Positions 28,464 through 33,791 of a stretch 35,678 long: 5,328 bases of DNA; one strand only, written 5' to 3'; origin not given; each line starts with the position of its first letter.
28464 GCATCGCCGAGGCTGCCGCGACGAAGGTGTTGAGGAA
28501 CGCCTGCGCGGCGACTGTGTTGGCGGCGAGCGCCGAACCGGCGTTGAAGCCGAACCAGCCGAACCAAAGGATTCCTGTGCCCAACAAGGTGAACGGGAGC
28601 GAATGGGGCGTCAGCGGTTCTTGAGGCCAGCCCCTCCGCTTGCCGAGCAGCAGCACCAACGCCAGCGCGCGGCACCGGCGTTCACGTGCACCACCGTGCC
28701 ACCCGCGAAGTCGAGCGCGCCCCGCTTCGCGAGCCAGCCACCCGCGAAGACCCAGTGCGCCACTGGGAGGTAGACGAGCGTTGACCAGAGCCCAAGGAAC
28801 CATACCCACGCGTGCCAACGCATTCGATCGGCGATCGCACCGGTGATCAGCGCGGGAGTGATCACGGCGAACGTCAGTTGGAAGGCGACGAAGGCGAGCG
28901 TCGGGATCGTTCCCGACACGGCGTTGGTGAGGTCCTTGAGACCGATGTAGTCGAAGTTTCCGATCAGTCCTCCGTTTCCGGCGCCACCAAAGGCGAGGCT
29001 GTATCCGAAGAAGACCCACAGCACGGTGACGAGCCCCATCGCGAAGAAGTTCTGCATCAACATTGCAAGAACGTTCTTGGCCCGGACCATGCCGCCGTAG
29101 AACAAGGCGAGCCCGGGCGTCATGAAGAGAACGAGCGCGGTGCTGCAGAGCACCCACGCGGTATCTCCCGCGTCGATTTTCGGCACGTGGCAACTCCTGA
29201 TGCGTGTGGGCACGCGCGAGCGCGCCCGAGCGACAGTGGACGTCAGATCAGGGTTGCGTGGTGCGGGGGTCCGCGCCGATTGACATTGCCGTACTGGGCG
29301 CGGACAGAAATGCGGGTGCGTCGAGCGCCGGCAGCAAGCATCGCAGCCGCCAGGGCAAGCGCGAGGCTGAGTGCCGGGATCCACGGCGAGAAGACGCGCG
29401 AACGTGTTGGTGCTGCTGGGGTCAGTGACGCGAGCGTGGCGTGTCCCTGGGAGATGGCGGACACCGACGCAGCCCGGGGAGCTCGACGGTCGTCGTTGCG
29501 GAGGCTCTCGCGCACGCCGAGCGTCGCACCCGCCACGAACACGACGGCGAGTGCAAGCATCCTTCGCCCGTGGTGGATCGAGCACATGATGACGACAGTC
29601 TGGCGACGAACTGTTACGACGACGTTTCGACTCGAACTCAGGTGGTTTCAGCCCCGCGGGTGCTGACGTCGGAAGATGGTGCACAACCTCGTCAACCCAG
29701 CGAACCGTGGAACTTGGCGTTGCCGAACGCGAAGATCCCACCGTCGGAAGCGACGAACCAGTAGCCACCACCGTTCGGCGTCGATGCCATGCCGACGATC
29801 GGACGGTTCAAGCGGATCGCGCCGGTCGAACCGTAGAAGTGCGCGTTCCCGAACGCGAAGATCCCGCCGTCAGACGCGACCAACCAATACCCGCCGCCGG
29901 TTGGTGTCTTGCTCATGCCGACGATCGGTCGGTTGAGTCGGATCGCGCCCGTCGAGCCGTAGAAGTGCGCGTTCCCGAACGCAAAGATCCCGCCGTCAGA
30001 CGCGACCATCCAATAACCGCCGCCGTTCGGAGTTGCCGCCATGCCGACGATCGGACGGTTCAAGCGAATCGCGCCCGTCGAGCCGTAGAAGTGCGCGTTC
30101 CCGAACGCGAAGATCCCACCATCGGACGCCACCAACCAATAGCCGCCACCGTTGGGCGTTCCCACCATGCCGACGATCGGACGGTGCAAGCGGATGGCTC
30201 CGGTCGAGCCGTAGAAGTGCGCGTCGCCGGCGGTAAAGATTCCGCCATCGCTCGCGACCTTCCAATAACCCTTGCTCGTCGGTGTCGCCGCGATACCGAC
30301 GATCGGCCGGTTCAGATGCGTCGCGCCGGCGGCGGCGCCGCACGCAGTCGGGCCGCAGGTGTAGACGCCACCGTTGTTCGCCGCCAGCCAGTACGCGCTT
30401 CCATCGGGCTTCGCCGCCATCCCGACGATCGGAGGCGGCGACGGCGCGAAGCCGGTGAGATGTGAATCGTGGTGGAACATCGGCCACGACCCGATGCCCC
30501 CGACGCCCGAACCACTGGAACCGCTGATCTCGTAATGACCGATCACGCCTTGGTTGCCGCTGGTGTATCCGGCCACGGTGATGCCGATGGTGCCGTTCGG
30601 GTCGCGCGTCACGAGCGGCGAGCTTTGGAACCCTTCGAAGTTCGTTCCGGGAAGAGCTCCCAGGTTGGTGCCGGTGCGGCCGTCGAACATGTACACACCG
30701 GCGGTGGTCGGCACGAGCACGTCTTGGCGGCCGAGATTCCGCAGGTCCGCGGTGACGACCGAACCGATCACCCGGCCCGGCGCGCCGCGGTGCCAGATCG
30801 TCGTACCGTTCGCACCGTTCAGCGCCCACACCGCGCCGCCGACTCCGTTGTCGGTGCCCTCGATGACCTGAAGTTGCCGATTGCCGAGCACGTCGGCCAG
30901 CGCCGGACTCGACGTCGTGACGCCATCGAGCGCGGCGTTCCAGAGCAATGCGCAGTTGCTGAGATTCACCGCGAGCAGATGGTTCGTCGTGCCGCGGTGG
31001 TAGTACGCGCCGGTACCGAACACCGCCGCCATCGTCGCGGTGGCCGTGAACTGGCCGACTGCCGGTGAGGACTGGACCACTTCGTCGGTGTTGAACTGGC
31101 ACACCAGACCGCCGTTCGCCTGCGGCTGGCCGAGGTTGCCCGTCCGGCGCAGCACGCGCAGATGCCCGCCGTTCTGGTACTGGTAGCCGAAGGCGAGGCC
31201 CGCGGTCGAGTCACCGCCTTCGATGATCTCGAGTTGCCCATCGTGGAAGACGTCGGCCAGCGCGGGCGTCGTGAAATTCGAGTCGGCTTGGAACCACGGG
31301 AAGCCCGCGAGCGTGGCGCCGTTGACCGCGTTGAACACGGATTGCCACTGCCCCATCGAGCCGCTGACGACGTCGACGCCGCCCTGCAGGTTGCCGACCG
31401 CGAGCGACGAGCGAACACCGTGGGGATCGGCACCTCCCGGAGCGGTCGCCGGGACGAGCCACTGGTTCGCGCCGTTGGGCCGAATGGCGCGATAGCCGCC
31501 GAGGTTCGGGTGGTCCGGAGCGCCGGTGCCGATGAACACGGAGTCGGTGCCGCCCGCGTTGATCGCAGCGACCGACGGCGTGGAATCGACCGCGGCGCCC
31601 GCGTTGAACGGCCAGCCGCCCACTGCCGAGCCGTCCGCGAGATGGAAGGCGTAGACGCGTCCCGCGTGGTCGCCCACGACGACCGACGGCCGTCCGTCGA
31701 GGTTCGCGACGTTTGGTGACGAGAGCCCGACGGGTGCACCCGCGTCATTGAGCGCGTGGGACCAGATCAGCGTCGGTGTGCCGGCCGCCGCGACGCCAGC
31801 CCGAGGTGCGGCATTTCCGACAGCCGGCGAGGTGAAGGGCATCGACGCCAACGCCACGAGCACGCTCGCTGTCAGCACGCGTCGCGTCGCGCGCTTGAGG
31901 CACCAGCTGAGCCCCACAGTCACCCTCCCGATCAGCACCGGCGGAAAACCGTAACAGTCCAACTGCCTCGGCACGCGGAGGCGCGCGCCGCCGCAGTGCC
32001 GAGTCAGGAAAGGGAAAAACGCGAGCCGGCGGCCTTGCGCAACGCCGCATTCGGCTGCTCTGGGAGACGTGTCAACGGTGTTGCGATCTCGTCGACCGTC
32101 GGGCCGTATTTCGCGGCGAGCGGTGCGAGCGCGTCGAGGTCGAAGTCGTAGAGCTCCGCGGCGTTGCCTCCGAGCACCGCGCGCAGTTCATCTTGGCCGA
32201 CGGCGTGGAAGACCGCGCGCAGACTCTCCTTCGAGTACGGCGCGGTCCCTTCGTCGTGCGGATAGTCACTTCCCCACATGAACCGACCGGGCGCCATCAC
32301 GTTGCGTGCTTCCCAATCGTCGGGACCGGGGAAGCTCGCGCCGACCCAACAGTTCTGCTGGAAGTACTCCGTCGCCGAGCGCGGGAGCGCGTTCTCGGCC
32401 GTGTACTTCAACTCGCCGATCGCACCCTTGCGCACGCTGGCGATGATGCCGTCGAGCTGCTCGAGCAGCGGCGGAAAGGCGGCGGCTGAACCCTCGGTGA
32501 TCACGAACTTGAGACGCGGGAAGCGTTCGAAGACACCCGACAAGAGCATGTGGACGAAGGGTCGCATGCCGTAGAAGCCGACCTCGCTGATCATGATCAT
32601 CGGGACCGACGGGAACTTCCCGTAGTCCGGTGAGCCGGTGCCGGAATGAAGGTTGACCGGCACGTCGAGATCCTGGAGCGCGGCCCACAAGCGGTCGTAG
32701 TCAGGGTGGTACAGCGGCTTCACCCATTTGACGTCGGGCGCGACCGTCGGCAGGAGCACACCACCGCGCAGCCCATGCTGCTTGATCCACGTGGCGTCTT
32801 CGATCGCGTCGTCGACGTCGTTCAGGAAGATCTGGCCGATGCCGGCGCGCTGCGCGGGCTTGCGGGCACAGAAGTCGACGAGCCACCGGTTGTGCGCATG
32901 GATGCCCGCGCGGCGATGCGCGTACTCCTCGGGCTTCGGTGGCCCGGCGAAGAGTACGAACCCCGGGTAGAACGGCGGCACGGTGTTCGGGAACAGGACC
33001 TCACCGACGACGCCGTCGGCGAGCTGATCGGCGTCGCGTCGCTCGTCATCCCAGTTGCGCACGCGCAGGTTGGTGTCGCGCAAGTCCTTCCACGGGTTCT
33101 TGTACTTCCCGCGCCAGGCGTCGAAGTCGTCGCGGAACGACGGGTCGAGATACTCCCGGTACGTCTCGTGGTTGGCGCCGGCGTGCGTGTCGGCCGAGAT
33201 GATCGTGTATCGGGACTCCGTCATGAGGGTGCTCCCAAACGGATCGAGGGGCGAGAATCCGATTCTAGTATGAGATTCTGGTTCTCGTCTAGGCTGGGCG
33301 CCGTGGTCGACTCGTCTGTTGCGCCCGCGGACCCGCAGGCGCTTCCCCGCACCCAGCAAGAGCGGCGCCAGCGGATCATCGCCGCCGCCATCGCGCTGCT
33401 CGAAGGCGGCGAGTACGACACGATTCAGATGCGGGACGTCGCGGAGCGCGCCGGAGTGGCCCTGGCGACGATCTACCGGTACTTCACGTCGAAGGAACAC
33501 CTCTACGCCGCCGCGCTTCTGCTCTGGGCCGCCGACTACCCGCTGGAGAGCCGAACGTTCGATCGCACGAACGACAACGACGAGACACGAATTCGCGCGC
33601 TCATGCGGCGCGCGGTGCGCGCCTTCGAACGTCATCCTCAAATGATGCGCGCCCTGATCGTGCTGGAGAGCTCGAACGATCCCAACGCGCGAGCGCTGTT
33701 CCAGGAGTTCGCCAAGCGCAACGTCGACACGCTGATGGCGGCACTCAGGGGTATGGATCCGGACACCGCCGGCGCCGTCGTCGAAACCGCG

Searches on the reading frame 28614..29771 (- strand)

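Call 95: search_protein_families(library=pfam, proteins=[window:28614-29771:-], max_evalue=0.001)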
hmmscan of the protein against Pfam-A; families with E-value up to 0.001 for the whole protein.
window:28614-29771:- (386 aa): 1 family
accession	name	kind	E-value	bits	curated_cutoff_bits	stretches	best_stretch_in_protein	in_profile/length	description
PF00909.26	Ammonium_transp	-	2.3e-46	158.7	23.2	1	205-368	1-163/399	Ammonium Transporter Family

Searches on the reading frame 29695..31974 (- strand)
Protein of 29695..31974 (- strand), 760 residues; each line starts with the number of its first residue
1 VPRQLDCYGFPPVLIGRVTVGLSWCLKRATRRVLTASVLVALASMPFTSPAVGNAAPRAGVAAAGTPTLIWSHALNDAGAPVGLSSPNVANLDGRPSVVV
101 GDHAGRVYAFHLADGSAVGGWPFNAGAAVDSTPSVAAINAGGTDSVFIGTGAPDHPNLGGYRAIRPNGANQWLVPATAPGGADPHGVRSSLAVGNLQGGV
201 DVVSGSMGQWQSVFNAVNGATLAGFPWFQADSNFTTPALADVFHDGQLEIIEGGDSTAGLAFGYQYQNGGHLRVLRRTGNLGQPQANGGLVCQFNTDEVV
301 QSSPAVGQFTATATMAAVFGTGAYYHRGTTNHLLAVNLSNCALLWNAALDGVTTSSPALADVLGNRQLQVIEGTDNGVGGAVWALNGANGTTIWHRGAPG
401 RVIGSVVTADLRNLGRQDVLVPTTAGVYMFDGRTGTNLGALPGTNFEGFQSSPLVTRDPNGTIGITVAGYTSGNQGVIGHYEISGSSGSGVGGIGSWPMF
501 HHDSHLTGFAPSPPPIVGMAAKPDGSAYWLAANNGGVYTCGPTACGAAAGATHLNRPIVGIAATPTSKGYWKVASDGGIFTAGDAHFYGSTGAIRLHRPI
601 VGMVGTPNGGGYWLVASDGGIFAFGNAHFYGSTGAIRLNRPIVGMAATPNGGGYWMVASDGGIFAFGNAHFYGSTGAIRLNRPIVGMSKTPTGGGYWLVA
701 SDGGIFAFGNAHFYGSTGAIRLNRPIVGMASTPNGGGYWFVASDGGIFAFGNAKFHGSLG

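Call 8: search_protein_families(library=pfam, proteins=[window:29695-31974:-], max_evalue=0.001)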
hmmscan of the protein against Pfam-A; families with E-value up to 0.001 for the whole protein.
window:29695-31974:- (760 aa): 3 families
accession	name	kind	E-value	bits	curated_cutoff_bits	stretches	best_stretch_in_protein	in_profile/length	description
PF13570.13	Beta-prop_ACSF4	-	2.2e-08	34.3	133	0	286-437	79-206/329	Beta-alanine-activating enzyme, beta-propeller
PF13360.13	PQQ_2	-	1.3e-06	28.7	27.6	1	313-438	27-141/233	Outer membrane protein assembly factor BamB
PF23795.1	SH3_YKFC_2nd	-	0.00027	21.1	27.4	0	604-622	39-57/57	YKFC SH3b2 domain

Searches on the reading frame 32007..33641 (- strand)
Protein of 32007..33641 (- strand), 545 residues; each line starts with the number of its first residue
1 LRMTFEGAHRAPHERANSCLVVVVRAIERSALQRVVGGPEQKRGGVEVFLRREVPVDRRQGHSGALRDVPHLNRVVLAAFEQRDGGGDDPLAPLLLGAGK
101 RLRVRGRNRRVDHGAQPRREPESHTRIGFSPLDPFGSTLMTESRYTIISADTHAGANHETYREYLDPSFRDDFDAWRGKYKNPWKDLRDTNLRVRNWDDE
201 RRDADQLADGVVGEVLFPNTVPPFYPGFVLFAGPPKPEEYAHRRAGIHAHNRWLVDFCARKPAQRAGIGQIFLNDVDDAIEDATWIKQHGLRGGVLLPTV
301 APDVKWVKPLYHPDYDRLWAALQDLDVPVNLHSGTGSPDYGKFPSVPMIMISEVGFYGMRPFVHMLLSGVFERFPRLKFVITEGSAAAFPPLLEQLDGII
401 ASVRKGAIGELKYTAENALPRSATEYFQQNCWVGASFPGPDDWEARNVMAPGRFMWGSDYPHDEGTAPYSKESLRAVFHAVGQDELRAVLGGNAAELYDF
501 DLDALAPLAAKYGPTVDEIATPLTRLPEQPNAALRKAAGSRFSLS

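Call 8: search_protein_families(library=pfam, proteins=[window:32007-33641:-], max_evalue=0.001)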
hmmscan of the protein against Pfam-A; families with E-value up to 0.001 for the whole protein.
window:32007-33641:- (545 aa): 1 family
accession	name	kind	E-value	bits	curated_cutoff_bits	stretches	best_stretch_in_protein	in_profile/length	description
PF04909.20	Amidohydro_2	-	3e-27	96.6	26.4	1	226-500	40-289/289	Amidohydrolase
